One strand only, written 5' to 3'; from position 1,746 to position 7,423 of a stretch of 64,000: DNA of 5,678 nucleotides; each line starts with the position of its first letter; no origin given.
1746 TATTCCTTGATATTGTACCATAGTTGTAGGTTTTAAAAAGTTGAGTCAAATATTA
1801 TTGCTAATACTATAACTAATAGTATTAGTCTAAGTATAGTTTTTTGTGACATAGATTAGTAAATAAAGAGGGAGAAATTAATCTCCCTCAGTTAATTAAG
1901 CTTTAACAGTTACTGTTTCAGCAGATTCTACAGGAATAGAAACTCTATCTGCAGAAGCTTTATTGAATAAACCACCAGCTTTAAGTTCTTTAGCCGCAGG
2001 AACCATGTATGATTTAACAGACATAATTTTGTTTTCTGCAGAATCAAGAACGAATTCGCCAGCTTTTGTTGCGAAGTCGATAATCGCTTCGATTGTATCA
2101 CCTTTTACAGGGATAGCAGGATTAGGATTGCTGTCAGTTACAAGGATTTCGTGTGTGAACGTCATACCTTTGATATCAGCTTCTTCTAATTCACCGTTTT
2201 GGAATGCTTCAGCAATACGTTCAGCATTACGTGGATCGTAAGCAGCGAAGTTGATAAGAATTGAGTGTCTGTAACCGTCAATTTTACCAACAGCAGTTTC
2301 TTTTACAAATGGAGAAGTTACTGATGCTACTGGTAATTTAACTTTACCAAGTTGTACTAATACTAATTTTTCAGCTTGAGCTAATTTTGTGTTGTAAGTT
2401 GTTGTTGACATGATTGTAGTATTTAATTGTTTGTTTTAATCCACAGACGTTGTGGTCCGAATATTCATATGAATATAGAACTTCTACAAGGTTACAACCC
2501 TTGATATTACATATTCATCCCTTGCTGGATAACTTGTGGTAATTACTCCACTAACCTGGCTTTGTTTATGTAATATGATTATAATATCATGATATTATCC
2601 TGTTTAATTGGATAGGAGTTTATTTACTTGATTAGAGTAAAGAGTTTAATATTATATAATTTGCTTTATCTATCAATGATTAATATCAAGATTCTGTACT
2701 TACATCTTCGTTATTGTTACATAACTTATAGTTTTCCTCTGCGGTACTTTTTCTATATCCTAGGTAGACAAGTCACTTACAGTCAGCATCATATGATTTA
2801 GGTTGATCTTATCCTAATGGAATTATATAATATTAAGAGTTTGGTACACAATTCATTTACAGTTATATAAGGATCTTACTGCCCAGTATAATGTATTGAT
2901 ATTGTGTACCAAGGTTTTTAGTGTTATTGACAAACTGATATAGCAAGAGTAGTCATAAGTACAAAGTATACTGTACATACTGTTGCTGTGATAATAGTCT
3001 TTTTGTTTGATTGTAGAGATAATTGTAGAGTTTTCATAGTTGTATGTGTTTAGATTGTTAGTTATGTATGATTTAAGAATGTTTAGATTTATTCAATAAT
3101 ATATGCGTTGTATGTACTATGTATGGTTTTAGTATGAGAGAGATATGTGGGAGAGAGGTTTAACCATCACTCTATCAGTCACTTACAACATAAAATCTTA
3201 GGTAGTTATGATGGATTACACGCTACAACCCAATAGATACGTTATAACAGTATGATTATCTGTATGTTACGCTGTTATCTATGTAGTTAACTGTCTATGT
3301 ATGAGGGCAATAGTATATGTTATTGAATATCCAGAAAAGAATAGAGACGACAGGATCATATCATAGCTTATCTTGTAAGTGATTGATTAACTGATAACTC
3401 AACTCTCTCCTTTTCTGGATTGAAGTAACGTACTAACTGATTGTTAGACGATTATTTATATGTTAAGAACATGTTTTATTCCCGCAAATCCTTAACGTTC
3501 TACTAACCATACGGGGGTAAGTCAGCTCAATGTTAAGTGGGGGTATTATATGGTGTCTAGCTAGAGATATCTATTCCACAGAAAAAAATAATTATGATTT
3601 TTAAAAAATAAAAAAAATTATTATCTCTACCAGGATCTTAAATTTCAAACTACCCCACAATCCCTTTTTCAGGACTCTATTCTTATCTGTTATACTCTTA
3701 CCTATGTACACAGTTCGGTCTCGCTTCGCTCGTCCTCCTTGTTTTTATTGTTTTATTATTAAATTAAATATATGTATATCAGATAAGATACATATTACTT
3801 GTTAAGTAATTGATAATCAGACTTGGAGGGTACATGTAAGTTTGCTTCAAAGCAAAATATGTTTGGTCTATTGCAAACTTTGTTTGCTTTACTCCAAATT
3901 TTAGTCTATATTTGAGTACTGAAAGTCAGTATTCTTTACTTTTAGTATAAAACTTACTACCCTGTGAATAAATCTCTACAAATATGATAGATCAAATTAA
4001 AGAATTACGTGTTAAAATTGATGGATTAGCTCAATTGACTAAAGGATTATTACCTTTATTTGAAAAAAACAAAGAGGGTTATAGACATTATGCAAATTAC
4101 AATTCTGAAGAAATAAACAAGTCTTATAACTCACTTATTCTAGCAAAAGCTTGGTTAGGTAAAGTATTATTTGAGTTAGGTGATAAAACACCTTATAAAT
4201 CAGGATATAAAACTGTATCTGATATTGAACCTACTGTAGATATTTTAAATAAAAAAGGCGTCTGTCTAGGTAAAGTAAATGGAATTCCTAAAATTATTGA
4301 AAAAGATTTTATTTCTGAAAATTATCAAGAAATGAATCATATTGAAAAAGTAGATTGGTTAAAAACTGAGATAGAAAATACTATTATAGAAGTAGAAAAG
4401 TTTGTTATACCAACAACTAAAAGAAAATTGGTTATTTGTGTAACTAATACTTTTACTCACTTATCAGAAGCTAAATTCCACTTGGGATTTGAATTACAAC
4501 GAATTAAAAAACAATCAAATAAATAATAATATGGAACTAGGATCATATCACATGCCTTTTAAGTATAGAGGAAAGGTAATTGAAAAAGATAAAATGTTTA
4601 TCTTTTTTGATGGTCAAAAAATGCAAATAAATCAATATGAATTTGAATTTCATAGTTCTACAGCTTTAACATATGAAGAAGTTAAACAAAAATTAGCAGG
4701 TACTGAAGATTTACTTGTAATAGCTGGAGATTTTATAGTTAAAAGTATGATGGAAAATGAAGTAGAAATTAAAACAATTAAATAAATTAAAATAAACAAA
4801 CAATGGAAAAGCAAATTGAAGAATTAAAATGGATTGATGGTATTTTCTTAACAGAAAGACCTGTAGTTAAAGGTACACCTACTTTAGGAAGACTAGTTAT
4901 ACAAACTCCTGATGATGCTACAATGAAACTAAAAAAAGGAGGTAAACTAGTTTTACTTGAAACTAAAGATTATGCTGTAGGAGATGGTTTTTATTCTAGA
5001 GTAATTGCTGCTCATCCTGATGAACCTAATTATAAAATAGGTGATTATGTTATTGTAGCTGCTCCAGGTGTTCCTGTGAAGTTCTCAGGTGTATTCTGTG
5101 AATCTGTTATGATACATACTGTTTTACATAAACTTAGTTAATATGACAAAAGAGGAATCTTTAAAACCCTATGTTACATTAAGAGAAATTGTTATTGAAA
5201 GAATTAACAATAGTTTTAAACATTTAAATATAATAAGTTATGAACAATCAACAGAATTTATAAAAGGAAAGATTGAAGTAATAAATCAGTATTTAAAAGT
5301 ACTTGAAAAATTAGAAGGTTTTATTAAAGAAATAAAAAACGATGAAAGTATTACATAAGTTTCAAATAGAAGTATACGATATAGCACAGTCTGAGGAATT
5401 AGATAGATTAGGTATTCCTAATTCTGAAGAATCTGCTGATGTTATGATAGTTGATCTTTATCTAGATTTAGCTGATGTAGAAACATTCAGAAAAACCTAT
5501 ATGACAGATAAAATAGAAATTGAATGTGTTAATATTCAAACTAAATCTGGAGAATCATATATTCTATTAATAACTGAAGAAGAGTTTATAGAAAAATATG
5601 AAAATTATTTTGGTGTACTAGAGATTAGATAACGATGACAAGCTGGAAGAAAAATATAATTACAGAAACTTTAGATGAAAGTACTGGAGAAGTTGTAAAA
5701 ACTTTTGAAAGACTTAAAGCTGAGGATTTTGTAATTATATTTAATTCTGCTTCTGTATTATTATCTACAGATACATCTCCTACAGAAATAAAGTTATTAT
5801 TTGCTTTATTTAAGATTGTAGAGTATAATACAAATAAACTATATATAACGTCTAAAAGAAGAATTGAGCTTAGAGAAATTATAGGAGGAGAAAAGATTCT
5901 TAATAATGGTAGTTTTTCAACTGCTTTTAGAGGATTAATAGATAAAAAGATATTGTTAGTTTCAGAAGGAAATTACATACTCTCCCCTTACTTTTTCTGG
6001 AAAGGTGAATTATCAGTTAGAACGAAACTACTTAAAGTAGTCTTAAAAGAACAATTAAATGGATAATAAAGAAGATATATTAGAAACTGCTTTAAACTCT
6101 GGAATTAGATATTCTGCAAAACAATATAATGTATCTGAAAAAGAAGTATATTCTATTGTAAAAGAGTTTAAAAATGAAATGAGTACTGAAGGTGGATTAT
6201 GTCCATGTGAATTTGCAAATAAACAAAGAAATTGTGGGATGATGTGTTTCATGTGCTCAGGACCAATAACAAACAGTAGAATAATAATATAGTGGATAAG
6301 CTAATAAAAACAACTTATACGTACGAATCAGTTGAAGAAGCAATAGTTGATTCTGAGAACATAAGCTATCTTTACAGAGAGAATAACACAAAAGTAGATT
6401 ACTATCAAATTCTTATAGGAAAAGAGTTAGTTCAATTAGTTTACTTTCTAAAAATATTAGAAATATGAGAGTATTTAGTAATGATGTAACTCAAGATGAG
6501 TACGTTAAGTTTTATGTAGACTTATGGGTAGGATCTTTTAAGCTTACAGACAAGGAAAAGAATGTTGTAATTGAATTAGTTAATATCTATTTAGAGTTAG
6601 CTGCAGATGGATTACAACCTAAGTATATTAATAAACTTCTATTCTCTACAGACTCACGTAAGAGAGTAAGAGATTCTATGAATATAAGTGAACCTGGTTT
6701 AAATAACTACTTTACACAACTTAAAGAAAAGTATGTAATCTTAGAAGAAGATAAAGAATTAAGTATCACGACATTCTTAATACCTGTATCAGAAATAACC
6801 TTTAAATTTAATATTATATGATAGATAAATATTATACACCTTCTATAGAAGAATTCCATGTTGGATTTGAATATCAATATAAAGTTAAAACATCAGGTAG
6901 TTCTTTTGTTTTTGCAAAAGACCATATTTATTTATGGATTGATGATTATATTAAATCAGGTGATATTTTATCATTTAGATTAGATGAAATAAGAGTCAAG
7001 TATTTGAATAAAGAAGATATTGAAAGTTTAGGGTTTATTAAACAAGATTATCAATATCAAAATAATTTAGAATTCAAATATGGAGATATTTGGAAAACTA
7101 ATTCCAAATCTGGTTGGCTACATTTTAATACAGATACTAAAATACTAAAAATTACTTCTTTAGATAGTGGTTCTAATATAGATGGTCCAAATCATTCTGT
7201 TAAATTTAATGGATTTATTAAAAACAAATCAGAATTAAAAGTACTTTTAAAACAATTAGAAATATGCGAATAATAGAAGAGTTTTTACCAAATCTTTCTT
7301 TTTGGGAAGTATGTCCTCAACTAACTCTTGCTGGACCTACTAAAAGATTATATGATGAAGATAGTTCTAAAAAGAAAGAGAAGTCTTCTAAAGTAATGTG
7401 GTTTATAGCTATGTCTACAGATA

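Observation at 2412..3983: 1.57-kb ORF-free divergent region with long-range inverted repeats, iteron-like repeats and an A-tract block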

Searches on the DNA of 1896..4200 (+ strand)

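Call 6: search_dna_similar(query=window:2412-3983:+, collection=phages, mode=distant, max_rows=40)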
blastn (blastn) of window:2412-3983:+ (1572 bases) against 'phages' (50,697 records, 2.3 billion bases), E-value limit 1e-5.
No match.

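Call 10: search_rna_families(source=window, start=2200, end=4200, threshold=evalue, max_evalue=10, show_alignments=2)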
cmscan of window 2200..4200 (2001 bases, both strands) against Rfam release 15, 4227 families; matches with E-value up to 10: 2.
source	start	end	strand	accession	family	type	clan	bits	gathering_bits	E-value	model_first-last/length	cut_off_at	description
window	2262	2331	+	RF02727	sno_ZL116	Gene; snRNA; snoRNA; CD-box;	-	16.3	82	5.3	1-72/72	no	Small nucleolar RNA ZL116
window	3137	3243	-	RF00742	MIR162_1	Gene; miRNA;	CL00150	15.4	75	6.4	1-112/112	no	MIR162_1 microRNA precursor family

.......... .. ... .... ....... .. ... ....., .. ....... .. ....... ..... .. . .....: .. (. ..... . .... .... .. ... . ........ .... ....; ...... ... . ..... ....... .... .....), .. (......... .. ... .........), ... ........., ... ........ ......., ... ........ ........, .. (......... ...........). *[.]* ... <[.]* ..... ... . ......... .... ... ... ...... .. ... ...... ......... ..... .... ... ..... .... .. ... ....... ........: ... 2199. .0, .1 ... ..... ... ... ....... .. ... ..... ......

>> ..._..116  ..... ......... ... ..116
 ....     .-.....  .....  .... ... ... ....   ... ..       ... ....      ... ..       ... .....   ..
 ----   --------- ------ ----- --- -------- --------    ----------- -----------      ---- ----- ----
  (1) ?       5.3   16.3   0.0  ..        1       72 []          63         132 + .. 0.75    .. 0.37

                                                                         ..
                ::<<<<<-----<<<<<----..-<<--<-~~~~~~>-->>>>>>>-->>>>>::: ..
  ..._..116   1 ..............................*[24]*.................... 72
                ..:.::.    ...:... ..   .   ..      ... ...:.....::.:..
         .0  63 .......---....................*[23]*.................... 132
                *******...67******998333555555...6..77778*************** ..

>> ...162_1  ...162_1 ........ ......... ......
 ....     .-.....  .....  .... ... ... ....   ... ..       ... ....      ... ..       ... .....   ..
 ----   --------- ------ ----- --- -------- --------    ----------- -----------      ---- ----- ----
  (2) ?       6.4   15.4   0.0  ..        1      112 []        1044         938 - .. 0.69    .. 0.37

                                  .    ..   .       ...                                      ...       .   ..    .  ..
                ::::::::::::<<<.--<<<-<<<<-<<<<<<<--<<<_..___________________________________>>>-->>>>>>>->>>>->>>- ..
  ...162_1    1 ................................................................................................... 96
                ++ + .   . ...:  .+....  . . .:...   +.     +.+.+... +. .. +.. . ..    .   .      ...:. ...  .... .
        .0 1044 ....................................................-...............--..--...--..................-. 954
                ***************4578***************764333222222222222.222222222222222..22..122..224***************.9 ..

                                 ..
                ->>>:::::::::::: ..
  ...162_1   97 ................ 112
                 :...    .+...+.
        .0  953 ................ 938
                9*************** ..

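Call 88: build_rna_model(alignment_id=A5, structure=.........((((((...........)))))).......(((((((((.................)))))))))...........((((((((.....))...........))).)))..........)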
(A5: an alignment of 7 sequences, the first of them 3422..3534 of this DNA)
Model R1 built from alignment A5 (7 sequences, 128 columns); structure: as given.
model positions 114; base pairs 23; branch points 2; effective number of sequences 2.44; information 0.59 bits per position. Calibrated on 0.2 Mb of random sequence (short: E-values are rough).
structure used (alignment columns):
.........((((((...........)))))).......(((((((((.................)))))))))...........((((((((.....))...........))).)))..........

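Call 89: search_with_rna_model(model_id=R1, sources=[window, L002, L004, L005, L006, L009, L013, L015, L019, L020, L021, L017, L018, L001], max_evalue=1, make_alignment=true)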
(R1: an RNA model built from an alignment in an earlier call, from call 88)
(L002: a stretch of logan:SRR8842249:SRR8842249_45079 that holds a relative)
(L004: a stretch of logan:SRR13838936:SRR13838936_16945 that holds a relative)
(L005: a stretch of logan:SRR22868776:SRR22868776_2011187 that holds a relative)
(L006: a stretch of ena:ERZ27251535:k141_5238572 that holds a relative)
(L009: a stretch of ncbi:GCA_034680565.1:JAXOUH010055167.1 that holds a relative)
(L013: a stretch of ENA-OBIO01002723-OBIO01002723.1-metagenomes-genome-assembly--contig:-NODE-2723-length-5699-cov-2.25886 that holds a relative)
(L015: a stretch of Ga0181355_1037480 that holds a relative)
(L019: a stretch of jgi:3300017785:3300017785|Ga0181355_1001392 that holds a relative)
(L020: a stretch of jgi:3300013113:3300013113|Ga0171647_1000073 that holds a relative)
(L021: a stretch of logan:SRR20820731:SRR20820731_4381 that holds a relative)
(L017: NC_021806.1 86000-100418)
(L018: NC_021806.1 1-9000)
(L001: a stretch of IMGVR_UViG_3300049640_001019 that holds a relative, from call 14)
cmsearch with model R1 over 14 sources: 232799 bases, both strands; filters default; matches with E-value up to 1: 9.
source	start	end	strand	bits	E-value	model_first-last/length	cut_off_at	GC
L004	6572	6685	+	109.5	9e-19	1-114/114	no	0.34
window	3421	3534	-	108.6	1.3e-18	1-114/114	no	0.35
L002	7212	7327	+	101.9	2.8e-17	1-114/114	no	0.35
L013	4921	5036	+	101.7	3.1e-17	1-114/114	no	0.34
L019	320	432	-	99.5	8.1e-17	1-114/114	no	0.35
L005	5864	5980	+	99.5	8.4e-17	1-114/114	no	0.32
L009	5624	5737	+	95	6.3e-16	1-114/114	no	0.35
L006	4602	4716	+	85.3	5.2e-14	1-114/114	no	0.37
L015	1039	1152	+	84.8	6.5e-14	1-114/114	no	0.36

Alignment A6: 9 matches aligned to the model, 119 columns, each read 5' to 3' on its own strand. Consensus structure (alignment columns), stored with it:
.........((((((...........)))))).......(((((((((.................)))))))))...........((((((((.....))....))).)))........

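Call 105: search_rna_families(sources=[L002, L004, L005, L006, L009, L019, L022], threshold=gathering)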
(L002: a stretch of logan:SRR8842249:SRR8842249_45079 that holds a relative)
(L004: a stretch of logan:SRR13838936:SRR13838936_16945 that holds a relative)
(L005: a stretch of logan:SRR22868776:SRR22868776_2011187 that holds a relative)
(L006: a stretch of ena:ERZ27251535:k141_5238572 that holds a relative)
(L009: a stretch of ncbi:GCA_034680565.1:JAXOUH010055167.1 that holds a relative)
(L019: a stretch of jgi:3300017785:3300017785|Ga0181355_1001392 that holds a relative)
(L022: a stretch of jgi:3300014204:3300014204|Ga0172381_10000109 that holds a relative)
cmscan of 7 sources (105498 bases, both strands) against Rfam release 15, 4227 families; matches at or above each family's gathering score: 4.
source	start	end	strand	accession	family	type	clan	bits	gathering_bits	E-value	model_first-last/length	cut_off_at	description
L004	7863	7935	+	RF00005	tRNA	Gene; tRNA;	CL00001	74.7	29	2.7e-14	1-71/71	no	tRNA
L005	7285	7358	+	RF00005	tRNA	Gene; tRNA;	CL00001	72.6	29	9.6e-14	1-71/71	no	tRNA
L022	1891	1963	-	RF00005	tRNA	Gene; tRNA;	CL00001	49.8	29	1.9e-07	1-71/71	no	tRNA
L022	1630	1700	-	RF00005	tRNA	Gene; tRNA;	CL00001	39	29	0.00018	1-71/71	no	tRNA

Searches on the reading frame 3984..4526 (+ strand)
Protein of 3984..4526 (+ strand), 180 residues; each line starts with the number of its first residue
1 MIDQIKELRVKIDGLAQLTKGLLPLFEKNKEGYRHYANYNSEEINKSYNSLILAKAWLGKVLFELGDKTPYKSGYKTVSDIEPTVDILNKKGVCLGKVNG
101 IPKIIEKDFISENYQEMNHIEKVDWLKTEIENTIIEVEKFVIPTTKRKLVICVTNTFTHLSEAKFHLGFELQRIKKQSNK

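Call 8: search_protein_families(library=pfam, proteins=[window:3984-4526:+], max_evalue=0.01)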
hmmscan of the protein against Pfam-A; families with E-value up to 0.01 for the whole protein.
window:3984-4526:+ (180 aa): 0 families

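Call 9: search_protein_families(library=phrogs, proteins=[window:3984-4526:+], max_evalue=0.01)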
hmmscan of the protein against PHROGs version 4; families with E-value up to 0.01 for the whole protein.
window:3984-4526:+ (180 aa): 0 families

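Call 14: find_related_loci(query=window:3984-4526:+, collection=viral_contigs, flank=6000)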
Query window:3984-4526:+ (180 aa) in viral_contigs; peptide patterns used: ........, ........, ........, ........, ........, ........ (x = any residue, [..] = any of these).
16 stretches matched a pattern; 1 encode a relative of the query (tblastn E <= 1e-3); 1 distinct loci.
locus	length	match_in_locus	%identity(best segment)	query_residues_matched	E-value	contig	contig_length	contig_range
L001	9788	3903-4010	41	107-147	3e-5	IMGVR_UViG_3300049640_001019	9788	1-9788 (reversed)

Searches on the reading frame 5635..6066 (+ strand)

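Call 8: search_protein_families(library=pfam, proteins=[window:5635-6066:+], max_evalue=0.01)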
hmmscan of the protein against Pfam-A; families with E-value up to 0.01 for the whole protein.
window:5635-6066:+ (143 aa): 0 families

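Call 9: search_protein_families(library=phrogs, proteins=[window:5635-6066:+], max_evalue=0.01)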
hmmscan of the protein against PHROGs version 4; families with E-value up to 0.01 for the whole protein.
window:5635-6066:+ (143 aa): 0 families

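Call 106: search_protein_families(library=pfam, proteins=[window:5635-6066:+], max_evalue=10)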
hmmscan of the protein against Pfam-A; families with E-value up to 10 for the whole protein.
window:5635-6066:+ (143 aa): 1 family
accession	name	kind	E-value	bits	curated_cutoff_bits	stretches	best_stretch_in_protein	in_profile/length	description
PF19021.5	Cmr7A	-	0.026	14.8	27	1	11-78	61-114/197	CRISPR system CMR subunit Cmr7 1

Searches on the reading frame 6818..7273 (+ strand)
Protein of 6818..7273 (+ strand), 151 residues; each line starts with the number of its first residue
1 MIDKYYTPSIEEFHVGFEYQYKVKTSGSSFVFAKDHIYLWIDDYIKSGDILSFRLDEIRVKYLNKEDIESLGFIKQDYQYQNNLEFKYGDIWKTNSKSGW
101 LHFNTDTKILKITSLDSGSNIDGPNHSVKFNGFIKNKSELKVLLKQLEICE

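Call 8: search_protein_families(library=pfam, proteins=[window:6818-7273:+], max_evalue=0.01)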
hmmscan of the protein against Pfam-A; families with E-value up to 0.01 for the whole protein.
window:6818-7273:+ (151 aa): 0 families

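Call 9: search_protein_families(library=phrogs, proteins=[window:6818-7273:+], max_evalue=0.01)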
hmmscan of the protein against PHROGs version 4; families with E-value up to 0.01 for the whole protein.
window:6818-7273:+ (151 aa): 1 family
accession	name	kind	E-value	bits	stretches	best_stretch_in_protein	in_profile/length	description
phrog_15656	-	unknown function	0.0052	17.1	1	22-84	42-102/231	-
